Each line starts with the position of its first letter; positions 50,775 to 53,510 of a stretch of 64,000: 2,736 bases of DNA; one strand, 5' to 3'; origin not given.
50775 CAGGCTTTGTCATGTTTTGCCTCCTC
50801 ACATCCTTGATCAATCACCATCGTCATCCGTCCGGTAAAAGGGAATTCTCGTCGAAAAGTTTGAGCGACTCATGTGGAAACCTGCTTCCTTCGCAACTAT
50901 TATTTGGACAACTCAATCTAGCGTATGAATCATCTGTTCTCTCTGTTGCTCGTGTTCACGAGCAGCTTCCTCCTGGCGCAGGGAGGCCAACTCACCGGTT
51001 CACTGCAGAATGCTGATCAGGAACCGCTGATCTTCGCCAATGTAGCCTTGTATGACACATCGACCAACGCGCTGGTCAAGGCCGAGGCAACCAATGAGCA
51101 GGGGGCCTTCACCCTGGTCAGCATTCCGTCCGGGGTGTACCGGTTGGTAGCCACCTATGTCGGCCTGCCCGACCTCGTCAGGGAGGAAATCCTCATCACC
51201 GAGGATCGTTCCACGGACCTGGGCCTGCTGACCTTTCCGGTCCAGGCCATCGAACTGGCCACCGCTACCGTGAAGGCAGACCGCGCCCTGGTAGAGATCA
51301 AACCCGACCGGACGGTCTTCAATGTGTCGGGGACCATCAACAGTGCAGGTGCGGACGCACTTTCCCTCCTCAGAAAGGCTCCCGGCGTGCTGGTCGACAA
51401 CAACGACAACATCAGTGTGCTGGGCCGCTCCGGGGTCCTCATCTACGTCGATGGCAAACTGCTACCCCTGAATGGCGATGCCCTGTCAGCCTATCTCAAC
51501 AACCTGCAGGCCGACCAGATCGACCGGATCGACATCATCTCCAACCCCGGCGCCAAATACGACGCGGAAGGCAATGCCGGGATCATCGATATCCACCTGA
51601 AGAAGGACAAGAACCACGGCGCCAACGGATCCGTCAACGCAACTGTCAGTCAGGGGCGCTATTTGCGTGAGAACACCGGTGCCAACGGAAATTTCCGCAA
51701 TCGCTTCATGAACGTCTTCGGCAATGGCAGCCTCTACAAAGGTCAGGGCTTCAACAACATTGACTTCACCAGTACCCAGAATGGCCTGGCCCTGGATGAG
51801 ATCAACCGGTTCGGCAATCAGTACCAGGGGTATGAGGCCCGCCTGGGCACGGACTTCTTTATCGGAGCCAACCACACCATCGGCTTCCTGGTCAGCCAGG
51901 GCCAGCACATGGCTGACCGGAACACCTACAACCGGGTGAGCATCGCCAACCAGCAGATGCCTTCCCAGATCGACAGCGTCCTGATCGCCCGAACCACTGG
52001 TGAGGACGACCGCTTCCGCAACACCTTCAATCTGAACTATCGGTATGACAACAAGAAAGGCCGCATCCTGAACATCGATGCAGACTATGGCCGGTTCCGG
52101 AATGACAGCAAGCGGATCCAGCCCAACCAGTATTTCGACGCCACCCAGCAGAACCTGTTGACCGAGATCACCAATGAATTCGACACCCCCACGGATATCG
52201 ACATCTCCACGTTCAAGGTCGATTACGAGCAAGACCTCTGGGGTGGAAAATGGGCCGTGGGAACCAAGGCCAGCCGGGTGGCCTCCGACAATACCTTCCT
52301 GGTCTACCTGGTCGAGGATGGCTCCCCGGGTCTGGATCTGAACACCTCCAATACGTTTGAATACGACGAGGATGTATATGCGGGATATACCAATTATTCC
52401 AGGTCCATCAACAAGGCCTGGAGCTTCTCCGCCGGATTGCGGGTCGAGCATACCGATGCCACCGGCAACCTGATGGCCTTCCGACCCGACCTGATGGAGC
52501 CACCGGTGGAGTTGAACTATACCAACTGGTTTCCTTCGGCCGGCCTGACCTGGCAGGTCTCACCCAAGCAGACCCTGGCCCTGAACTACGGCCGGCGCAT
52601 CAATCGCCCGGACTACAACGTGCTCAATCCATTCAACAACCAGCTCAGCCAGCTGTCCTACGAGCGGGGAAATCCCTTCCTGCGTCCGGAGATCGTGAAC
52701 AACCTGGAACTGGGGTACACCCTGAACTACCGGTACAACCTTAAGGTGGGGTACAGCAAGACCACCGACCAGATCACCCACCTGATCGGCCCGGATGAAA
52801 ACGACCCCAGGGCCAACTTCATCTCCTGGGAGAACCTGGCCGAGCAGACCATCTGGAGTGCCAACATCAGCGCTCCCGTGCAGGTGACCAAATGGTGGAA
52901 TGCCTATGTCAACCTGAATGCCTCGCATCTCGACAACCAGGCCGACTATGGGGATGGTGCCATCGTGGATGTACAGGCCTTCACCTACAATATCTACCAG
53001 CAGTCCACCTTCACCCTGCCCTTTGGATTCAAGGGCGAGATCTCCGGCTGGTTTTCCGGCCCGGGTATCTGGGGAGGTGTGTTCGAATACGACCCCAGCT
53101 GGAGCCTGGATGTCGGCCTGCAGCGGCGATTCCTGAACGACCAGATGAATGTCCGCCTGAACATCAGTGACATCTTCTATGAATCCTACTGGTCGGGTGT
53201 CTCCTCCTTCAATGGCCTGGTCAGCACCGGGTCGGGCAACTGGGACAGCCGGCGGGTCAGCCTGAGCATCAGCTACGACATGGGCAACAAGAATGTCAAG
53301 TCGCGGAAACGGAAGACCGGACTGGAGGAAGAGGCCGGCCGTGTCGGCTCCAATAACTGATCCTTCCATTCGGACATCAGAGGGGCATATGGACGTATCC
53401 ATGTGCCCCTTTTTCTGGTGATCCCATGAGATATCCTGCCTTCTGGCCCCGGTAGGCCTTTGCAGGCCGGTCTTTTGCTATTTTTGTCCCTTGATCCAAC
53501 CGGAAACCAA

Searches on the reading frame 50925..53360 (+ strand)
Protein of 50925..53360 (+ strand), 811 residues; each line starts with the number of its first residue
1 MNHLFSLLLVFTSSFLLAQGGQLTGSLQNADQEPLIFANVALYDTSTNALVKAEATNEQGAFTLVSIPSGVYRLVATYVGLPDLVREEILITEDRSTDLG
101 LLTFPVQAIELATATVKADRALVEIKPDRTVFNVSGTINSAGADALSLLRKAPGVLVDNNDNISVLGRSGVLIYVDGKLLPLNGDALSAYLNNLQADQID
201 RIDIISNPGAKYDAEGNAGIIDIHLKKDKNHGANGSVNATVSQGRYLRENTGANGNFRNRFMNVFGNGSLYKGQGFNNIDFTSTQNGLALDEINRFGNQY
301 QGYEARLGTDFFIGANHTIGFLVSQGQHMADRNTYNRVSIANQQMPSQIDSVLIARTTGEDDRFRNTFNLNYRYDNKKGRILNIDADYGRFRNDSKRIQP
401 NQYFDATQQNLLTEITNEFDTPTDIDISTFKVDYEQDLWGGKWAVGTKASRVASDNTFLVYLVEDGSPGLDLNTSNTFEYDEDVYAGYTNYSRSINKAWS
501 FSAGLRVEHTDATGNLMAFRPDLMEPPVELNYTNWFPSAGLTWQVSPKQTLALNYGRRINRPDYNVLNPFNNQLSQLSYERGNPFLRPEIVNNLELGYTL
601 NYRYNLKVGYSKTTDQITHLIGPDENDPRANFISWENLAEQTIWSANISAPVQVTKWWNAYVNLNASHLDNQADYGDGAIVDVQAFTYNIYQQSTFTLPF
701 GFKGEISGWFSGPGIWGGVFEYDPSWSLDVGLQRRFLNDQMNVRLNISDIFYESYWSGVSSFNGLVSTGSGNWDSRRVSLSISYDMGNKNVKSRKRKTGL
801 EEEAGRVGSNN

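Call 35: search_protein_families(library=ncbifam, proteins=[window:50925-53360:+], max_evalue=0.00001)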
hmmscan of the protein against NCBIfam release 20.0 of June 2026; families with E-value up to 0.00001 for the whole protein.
window:50925-53360:+ (811 aa): 1 family
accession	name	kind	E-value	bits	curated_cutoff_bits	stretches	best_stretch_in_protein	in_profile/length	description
TIGR01786.1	TonB-hemlactrns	subfamily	1.4e-07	30.2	323.75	1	238-602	179-505/719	TonB-dependent hemoglobin/transferrin/lactoferrin family receptor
